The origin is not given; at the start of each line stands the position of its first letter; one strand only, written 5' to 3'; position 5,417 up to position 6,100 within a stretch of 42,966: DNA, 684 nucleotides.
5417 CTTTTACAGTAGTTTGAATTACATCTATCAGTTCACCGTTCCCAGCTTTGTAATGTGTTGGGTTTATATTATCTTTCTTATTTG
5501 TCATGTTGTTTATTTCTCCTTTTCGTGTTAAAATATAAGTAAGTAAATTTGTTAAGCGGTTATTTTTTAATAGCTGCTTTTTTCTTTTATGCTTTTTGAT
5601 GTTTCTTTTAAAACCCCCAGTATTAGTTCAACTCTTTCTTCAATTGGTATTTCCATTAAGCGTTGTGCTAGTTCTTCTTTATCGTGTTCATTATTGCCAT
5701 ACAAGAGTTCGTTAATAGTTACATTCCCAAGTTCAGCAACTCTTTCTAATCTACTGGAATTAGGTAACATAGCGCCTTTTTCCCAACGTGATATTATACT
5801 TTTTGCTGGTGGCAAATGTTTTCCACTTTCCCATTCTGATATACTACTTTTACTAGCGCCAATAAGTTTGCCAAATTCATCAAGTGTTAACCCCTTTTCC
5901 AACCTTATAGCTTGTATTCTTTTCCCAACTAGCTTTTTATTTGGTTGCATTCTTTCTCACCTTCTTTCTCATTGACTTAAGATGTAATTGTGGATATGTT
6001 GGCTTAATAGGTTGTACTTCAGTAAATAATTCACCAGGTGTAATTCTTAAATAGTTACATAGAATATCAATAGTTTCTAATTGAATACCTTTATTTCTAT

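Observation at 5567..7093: Tandem array of four adjacent XRE-HTH genes carrying five paralogous copies of one HTH module, including a double-HTH gene and an internally duplicated one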

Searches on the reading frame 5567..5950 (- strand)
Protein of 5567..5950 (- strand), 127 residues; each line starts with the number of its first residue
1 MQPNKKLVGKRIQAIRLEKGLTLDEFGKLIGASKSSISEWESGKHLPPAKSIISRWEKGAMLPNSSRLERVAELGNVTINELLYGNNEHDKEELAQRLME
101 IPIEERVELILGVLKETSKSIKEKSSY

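Call 3: search_protein_families(library=pfam, proteins=[window:5567-5950:-], max_evalue=0.01)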
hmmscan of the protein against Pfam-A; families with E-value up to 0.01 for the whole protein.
window:5567-5950:- (127 aa): 5 families
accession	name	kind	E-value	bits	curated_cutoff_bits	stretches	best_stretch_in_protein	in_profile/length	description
PF01381.28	HTH_3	-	5.4e-14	52.4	23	2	12-49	1-38/55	Helix-turn-helix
PF12844.13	HTH_19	-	9e-13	48.4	30.2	2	9-50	1-42/64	Helix-turn-helix domain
PF13560.12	HTH_31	-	3.6e-09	37.2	27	1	9-48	3-43/64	Helix-turn-helix domain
PF22495.2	HTH_92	-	7.1e-05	22.5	27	1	14-49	2-37/45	RsaL-like HTH domain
PF13443.12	HTH_26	-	0.0064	17.2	22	0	11-44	1-34/63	Cro/C1-type HTH DNA-binding domain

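Call 19: search_protein_families(library=phrogs, proteins=[window:5567-5950:-], max_evalue=0.001)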
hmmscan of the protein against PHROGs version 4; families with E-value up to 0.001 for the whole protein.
window:5567-5950:- (127 aa): 13 families
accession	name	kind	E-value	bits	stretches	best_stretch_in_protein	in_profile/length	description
phrog_8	-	transcription regulation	1.1e-16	62.2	1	6-107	75-242/346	transcriptional regulator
phrog_3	-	transcription regulation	7.5e-13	50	2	4-52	85-130/430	transcriptional repressor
phrog_4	-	transcription regulation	8.5e-13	49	1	5-103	134-216/400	transcriptional repressor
phrog_2967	-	transcription regulation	4.1e-11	43.8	1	4-52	7-55/225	transcriptional regulator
phrog_2328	-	transcription regulation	5.4e-10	40.2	1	4-50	12-58/128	transcriptional repressor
phrog_2439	-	transcription regulation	3.7e-09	36.9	1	4-50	4-50/367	transcriptional regulator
phrog_4836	-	transcription regulation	3e-08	34.5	1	8-53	76-121/194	CII-like regulator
phrog_2104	-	unknown function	7e-08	33.6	1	1-49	33-81/103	-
phrog_38149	-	unknown function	5.2e-07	30.8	1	4-50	5-51/190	-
phrog_1668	-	tail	3.4e-05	25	1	13-66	11-64/122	tail assembly protein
phrog_3557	-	transcription regulation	5.8e-05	24.3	0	53-105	42-94/142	transcriptional regulator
phrog_3037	-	transcription regulation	8e-05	23.5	1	7-96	25-88/189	transcriptional repressor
phrog_27318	-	unknown function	8.9e-05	22.9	0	49-115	29-99/289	-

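Call 29: find_homologous_proteins(query=window:5567-5950:-, max_evalue=0.000001)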
Query window:5567-5950:- (127 aa): 113 proteins with E <= 0.000001 among 134 candidates.
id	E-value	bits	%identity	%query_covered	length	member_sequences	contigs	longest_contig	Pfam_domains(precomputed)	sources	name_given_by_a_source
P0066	1.3e-68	247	94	100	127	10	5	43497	PF12844.14,PF01381.29,PF13560.13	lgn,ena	-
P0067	3.1e-66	239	97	92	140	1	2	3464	PF12844.14,PF01381.29,PF13560.13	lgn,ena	-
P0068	1.3e-65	237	97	92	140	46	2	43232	PF12844.14,PF01381.29,PF13560.13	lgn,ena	-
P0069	3.5e-65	236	97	92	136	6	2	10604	PF12844.14,PF01381.29,PF13560.13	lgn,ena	-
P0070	2.0e-63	230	87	99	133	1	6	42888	PF12844.14,PF01381.29,PF13560.13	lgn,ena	-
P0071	2.5e-61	223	85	99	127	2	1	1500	PF12844.14,PF01381.29,PF13560.13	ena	-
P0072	9.3e-61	221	84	99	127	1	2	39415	PF12844.14,PF01381.29,PF13560.13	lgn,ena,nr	nr:MAG TPA: helix-turn-helix domain protein [Caudoviricetes sp.]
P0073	1.2e-60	221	84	99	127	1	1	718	PF12844.14,PF01381.29,PF13560.13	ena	-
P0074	2.4e-60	220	89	91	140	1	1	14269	PF12844.14,PF01381.29,PF13560.13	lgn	-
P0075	2.7e-60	220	97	86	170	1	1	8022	PF12844.14,PF01381.29,PF13560.13,PF13443.13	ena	-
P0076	3.8e-60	219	84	99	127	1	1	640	PF12844.14,PF01381.29,PF13560.13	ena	-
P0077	9.5e-60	218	83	99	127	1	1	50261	PF12844.14,PF01381.29,PF13560.13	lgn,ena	-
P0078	1.6e-59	217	89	91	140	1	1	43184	PF12844.14,PF01381.29,PF13560.13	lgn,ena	-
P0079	5.4e-59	216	82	99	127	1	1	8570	PF12844.14,PF01381.29,PF13560.13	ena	-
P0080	2.1e-58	214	82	99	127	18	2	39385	PF12844.14,PF01381.29,PF13560.13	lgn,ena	-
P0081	3.7e-58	213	85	92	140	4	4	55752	PF12844.14,PF01381.29,PF13560.13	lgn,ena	-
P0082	4.3e-58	213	85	90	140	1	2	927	PF12844.14,PF01381.29,PF13560.13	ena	-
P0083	2.5e-57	210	79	99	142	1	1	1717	PF12844.14,PF01381.29,PF13560.13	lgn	-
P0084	2.6e-57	210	81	95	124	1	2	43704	PF12844.14,PF01381.29,PF13560.13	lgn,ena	-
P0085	2.8e-57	210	80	99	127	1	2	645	PF12844.14,PF01381.29,PF13560.13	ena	-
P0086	6.9e-57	209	85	92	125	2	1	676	PF12844.14,PF01381.29,PF13560.13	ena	-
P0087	7.9e-57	209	84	92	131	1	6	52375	PF12844.14,PF01381.29,PF13560.13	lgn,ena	-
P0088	7.9e-57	209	84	90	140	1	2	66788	PF12844.14,PF01381.29,PF13560.13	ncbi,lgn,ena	-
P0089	9.9e-57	208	84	92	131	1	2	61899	PF12844.14,PF01381.29,PF13560.13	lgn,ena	-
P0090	5.2e-55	203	80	96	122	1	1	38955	PF12844.14,PF01381.29,PF13560.13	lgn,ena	-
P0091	2.5e-54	201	80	92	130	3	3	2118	PF12844.14,PF01381.29,PF13560.13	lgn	-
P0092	4.0e-54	200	79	92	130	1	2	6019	PF12844.14,PF01381.29,PF13560.13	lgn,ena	-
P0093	6.1e-54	199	81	91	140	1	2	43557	PF12844.14,PF01381.29,PF13560.13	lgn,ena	-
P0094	1.0e-53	199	79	92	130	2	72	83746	PF12844.14,PF01381.29,PF13560.13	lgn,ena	-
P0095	4.0e-53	197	78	92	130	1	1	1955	PF12844.14,PF01381.29,PF13560.13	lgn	-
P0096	1.5e-52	195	81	87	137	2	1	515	PF12844.14,PF01381.29,PF13560.13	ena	-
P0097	4.7e-51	190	79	89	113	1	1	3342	PF12844.14,PF01381.29,PF13560.13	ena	-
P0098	5.9e-51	190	78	92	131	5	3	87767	PF12844.14,PF01381.29,PF13560.13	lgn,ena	-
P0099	2.7e-50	188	77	92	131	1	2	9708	PF12844.14,PF01381.29,PF13560.13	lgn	-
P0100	1.1e-48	182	76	91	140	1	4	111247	PF12844.14,PF01381.29,PF13560.13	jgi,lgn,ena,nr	jgi:transcriptional regulator with XRE-family HTH domain|nr:MAG TPA: hypothetical protein [Caudoviri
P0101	1.1e-48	182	76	91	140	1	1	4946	PF12844.14,PF01381.29,PF13560.13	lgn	-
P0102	5.4e-42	161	66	100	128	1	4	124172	PF01381.29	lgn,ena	-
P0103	1.4e-41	160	65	100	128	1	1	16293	PF01381.29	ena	-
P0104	3.4e-41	158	64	100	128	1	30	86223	PF01381.29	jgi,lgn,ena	jgi:hypothetical protein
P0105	6.4e-41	157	64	100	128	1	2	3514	PF01381.29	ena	-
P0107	8.6e-41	157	64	100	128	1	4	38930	PF01381.29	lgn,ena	-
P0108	9.9e-41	157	64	100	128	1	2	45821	PF01381.29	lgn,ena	-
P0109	1.1e-40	157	64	100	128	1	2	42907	PF12844.14,PF01381.29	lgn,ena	-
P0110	1.1e-40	157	64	100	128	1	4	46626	PF01381.29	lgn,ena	-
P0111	1.3e-40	156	64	100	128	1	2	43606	PF01381.29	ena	-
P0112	8.0e-40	154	67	90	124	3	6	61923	PF12844.14,PF01381.29,PF13560.13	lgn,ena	-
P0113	3.5e-39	152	83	69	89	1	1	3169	PF01381.29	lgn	-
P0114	3.5e-39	152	66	87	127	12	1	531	PF12844.14,PF01381.29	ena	-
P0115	5.6e-39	151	62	94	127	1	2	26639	PF12844.14,PF01381.29,PF13560.13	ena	-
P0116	1.8e-38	149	63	88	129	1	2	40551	PF12844.14,PF01381.29,PF13560.13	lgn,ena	-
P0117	2.0e-38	149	65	87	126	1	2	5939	PF12844.14,PF01381.29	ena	-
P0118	2.0e-38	149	61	94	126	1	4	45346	PF12844.14,PF01381.29,PF13560.13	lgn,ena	-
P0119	2.4e-38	149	61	94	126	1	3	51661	PF12844.14,PF01381.29,PF13560.13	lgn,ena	-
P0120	3.0e-38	149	63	98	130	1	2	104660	PF12844.14,PF01381.29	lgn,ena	-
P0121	3.6e-38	148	62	94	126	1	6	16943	PF12844.14,PF01381.29,PF13560.13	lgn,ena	-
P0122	1.1e-37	147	61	94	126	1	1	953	PF12844.14,PF01381.29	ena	-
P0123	2.0e-37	146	63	89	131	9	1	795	PF12844.14,PF01381.29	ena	-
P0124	3.1e-37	145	61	94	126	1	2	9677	PF12844.14,PF01381.29,PF13560.13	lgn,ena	-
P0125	3.2e-37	145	62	98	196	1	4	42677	PF01381.29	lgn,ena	-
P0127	5.1e-37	145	59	87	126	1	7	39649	PF12844.14,PF01381.29,PF13560.13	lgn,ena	-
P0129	1.2e-36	144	61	94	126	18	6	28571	PF12844.14,PF01381.29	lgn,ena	-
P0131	6.2e-36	141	58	96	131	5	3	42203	PF12844.14,PF01381.29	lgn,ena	-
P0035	2.7e-34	136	60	98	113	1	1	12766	PF12844.14,PF01381.29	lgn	-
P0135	7.6e-34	135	60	92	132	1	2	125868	PF01381.29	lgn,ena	-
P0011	9.2e-33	131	43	89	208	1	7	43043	PF12844.14,PF01381.29,PF13560.13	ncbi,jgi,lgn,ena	-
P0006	2.9e-32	129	45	89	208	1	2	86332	PF12844.14,PF01381.29,PF13560.13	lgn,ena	-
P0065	7.0e-32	128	60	88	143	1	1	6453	PF01381.29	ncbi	-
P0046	5.0e-31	125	57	87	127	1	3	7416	PF12844.14,PF01381.29,PF13560.13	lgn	-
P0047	8.9e-31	125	57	87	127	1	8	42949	PF12844.14,PF01381.29,PF13560.13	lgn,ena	-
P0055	4.7e-29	119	60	87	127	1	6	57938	PF12844.14,PF01381.29,PF13560.13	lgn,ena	-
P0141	1.5e-28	117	55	97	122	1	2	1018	PF01381.29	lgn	-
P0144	7.2e-27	112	56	87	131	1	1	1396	PF12844.14,PF01381.29,PF13560.13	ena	-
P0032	9.3e-26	108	54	87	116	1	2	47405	PF12844.14,PF01381.29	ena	-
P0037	1.0e-24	105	54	87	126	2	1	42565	PF12844.14,PF01381.29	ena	-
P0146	9.4e-23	99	51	87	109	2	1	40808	PF01381.29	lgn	-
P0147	1.6e-22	98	54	87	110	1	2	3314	PF12844.14,PF01381.29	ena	-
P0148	1.3e-19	89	46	87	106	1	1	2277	PF12844.14,PF01381.29,PF13560.13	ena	-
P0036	1.8e-17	82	46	87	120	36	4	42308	PF12844.14,PF01381.29,PF13560.13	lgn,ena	-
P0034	9.1e-17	79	45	87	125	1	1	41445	PF12844.14,PF01381.29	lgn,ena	-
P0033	9.4e-17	79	45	87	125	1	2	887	PF12844.14,PF01381.29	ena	-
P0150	4.3e-15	74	52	65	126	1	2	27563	PF12844.14,PF01381.29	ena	-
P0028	5.7e-15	74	45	87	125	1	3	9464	PF12844.14,PF01381.29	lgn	-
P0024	9.0e-15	73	45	87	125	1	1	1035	PF12844.14,PF01381.29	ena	-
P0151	9.2e-13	67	51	65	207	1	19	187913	PF12844.14,PF01381.29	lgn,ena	-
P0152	3.0e-12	65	51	67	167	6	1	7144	PF12844.14,PF01381.29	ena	-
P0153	1.4e-11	63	46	65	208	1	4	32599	PF12844.14,PF01381.29,PF13443.13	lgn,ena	-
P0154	1.6e-11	63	51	65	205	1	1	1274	PF12844.14,PF01381.29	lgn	-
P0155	1.9e-11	62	51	65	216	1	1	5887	PF12844.14,PF01381.29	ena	-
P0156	1.9e-11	62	51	65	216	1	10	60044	PF12844.14,PF01381.29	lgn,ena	-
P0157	3.8e-11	61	51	65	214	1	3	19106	PF12844.14,PF01381.29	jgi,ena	-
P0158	2.2e-10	59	45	65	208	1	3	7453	PF01381.29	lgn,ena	-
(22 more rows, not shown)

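Call 41: predict_structure(alignment_id=A2)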
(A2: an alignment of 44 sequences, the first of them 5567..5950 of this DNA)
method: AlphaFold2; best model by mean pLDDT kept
length: 127 residues; sequences in the alignment: 44
mean_pLDDT: 79.7   pTM: 0.59
mean pLDDT of the five models: 79.7, 79.3, 79.1, 78.6, 77.9
residues with pLDDT >= 90: 48; 70-90: 47; 50-70: 16; < 50: 16
segments of 3 or more residues with pLDDT < 50: 45-59
pLDDT, mean of each block of 10 residues (from residue 1): 82 95 96 89 55 45 84 91 75 85 93 81 59
secondary structure, 60 per line:
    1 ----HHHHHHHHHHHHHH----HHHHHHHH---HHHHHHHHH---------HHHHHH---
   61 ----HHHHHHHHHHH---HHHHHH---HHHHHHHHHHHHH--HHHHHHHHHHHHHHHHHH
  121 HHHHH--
elements in order: H5-18 H23-30 H34-42 H52-57 H65-75 H79-84 H88-100 H103-125

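Call 48: fold_search(model_id=the predicted structure, library=pdb)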
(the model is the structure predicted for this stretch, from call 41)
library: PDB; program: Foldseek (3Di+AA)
matches with E <= 10: 615; with E <= 0.001: 8
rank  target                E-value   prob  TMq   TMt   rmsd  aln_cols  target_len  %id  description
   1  3jxb_C                7.9e-05  1.00  0.46  0.83   3.4        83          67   28  Crystal structure of the P22 c2 repressor protein in complex with synthetic operator 9C (released 2010-01-19)
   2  2r1j_L                4.2e-04  1.00  0.46  0.84   2.9        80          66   28  Crystal Structure of the P22 c2 Repressor protein in complex with the synthetic operator 9T (released 2008-04-29)
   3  2b5a_B                6.2e-04  1.00  0.43  0.68   2.1        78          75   18  C.BclI, Control Element of the BclI Restriction-Modification System (released 2006-01-03)
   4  2b5a_A                6.6e-04  1.00  0.40  0.62   5.1        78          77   18  C.BclI, Control Element of the BclI Restriction-Modification System (released 2006-01-03)
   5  3jxb_D                7.4e-04  1.00  0.46  0.85   2.9        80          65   28  Crystal structure of the P22 c2 repressor protein in complex with synthetic operator 9C (released 2010-01-19)
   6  1b0n_A                7.4e-04  1.00  0.42  0.51  10.0       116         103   25  SINR PROTEIN/SINI PROTEIN COMPLEX (released 1999-01-13)
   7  3qq6_B                7.8e-04  1.00  0.42  0.74   3.2        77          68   28  The N-terminal DNA binding domain of SinR from Bacillus subtilis (released 2011-06-15)
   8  1sq8_MODEL_1_A        8.7e-04  1.00  0.42  0.77   4.9        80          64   26  a variant 434 repressor DNA binding domain devoid of hydroxyl groups, NMR, 20 STRUCTURES (released 2004-07-20)
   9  3qq6_A                1.0e-03  1.00  0.42  0.73   5.1        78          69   29  The N-terminal DNA binding domain of SinR from Bacillus subtilis (released 2011-06-15)
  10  1adr_MODEL_1_A        1.3e-03  1.00  0.44  0.70   3.3        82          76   28  DETERMINATION OF THE NUCLEAR MAGNETIC RESONANCE STRUCTURE OF THE DNA-BINDING DOMAIN OF THE P22 C2 REPRESSOR (1 (released 1994-01-31)
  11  3f52_A                1.3e-03  1.00  0.41  0.63   3.9        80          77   21  Crystal structure of the clp gene regulator ClgR from C. glutamicum (released 2008-11-18)
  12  2b5a_C                1.5e-03  1.00  0.40  0.63   4.3        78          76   18  C.BclI, Control Element of the BclI Restriction-Modification System (released 2006-01-03)
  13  3f51_A                1.6e-03  1.00  0.45  0.59   6.1       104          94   20  Crystal Structure of the clp gene regulator ClgR from Corynebacterium glutamicum (released 2008-11-18)
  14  3f51_C                1.7e-03  1.00  0.45  0.62   5.0        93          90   19  Crystal Structure of the clp gene regulator ClgR from Corynebacterium glutamicum (released 2008-11-18)
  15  7t5u                  1.9e-03  1.00  0.42  0.78   3.8        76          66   22  Structure of E. coli MS115-1 CapH N-terminal domain (released 2022-09-14)
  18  3zkc_B                2.5e-03  1.00  0.41  0.77   4.6        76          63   28  Crystal structure of the master regulator for biofilm formation SinR in complex with DNA. (released 2013-03-06)
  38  3zkc_A                5.8e-03  1.00  0.40  0.77   4.6        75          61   28  Crystal structure of the master regulator for biofilm formation SinR in complex with DNA. (released 2013-03-06)
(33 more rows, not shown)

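Call 55: find_encoding_contigs(protein=P0088, flank=5000, max_places=3)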
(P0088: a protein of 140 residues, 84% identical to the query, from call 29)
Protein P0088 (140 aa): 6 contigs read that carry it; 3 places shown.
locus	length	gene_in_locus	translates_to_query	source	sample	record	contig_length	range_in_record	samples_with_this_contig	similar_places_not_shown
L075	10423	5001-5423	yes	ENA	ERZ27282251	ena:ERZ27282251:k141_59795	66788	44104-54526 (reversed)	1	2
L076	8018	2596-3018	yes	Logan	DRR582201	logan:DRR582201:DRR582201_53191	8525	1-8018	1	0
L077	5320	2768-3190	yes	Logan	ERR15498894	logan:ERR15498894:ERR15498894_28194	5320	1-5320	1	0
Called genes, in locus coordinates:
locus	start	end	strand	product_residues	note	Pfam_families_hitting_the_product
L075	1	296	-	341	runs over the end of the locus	PF00589:Phage_integrase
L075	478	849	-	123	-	-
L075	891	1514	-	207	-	PF13560:HTH_31 (weak), PF01381:HTH_3, PF13443:HTH_26, PF00717:Peptidase_S24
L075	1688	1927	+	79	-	PF01381:HTH_3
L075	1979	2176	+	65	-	-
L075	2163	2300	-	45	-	-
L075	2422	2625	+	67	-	PF13443:HTH_26, PF01381:HTH_3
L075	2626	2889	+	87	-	-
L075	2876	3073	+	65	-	-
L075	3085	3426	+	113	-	-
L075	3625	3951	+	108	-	PF12844:HTH_19 (weak), PF01381:HTH_3 (weak)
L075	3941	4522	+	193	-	PF12844:HTH_19 (weak), PF13560:HTH_31 (faint), PF07022:Phage_CI_repr (faint), PF01381:HTH_3 (weak), PF12844:HTH_19 (weak)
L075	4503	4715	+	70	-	PF12844:HTH_19 (faint), PF13443:HTH_26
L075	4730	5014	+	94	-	PF01381:HTH_3 (weak), PF13443:HTH_26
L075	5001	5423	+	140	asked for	PF12844:HTH_19, PF13560:HTH_31 (weak), PF01381:HTH_3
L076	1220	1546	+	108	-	PF12844:HTH_19 (weak), PF01381:HTH_3 (weak)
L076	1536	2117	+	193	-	PF12844:HTH_19 (weak), PF13560:HTH_31 (faint), PF07022:Phage_CI_repr (faint), PF01381:HTH_3 (weak), PF12844:HTH_19 (weak)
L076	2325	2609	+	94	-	PF01381:HTH_3 (weak), PF13443:HTH_26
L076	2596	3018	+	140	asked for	PF12844:HTH_19, PF13560:HTH_31 (weak), PF01381:HTH_3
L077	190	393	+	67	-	PF13443:HTH_26, PF01381:HTH_3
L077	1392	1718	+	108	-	PF12844:HTH_19 (weak), PF01381:HTH_3 (weak)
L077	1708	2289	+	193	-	PF12844:HTH_19 (weak), PF13560:HTH_31 (faint), PF07022:Phage_CI_repr (faint), PF01381:HTH_3 (weak), PF12844:HTH_19 (weak)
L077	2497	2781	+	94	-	PF01381:HTH_3 (weak), PF13443:HTH_26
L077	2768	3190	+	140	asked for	PF12844:HTH_19, PF13560:HTH_31 (weak), PF01381:HTH_3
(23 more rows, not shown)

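Call 63: search_protein_families(library=ncbifam, proteins=[window:5567-5950:-], max_evalue=0.001)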
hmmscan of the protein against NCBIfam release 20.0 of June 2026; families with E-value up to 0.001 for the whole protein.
window:5567-5950:- (127 aa): 7 families
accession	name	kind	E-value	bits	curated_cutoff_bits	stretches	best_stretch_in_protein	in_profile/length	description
NF007257.0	PRK09706.1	subfamily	1.5e-10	41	101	1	4-50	2-48/135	transcriptional repressor DicA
NF041951.1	phage_RstR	subfamily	8.4e-10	38.9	80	1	52-101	31-81/108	RstR family transcriptional repressor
TIGR03830.1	CxxCG_CxxCG_HTH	subfamily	9.5e-09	35.1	61.8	1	4-49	62-107/127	type II TA system antitoxin MqsA family protein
NF047948.1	male_kill_WMK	equivalog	1e-05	25.2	300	0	6-44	161-199/300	WO male-killing family protein Wmk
NF007481.0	PRK10072.1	equivalog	6.4e-05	23.4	110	1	10-48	36-74/96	HTH-type transcriptional regulator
NF041575.1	antitoxPezA_Strep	equivalog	0.00039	20.4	290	1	7-44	1-38/158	type II toxin-antitoxin system antitoxin PezA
TIGR00270.2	TIGR00270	equivalog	0.00046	20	110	0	10-48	78-116/159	multiprotein bridging factor aMBF1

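Call 64: find_encoding_contigs(protein=P0151, flank=7000, max_places=4)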
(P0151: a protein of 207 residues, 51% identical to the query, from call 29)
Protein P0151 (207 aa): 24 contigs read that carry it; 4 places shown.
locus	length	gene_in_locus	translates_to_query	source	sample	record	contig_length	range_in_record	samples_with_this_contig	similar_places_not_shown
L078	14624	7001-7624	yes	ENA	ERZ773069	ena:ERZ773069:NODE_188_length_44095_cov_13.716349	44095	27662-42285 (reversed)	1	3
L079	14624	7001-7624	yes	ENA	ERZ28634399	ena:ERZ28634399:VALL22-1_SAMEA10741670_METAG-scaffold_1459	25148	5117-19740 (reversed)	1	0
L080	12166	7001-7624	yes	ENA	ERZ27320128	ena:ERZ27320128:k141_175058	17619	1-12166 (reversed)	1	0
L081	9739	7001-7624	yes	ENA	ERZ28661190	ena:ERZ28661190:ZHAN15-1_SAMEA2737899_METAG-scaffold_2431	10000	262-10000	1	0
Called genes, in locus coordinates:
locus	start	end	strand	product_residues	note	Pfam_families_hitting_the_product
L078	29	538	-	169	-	PF18813:PBECR4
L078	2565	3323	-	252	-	-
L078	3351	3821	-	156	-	-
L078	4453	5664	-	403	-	PF13481:AAA_25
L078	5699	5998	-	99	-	-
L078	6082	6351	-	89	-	-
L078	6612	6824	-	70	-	-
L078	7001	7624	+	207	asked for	PF12844:HTH_19 (weak), PF01381:HTH_3 (weak)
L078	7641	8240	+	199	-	-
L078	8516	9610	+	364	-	PF14657:Arm-DNA-bind_4 (faint), PF14659:Phage_int_SAM_3, PF22022:Phage_int_M (weak), PF00589:Phage_integrase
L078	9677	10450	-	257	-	PF02463:SMC_N, PF13476:AAA_23 (weak), PF00005:ABC_tran, PF13304:AAA_21 (weak)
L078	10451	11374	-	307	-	PF02653:BPD_transp_2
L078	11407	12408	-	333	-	PF13407:Peripla_BP_4 (faint), PF04392:ABC_sub_bind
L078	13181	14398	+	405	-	PF07690:MFS_1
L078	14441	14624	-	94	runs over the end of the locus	PF12643:MazG-like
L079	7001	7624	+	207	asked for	PF12844:HTH_19 (weak), PF01381:HTH_3 (weak)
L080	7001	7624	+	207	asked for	PF12844:HTH_19 (weak), PF01381:HTH_3 (weak)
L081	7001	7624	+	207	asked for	PF12844:HTH_19 (weak), PF01381:HTH_3 (weak)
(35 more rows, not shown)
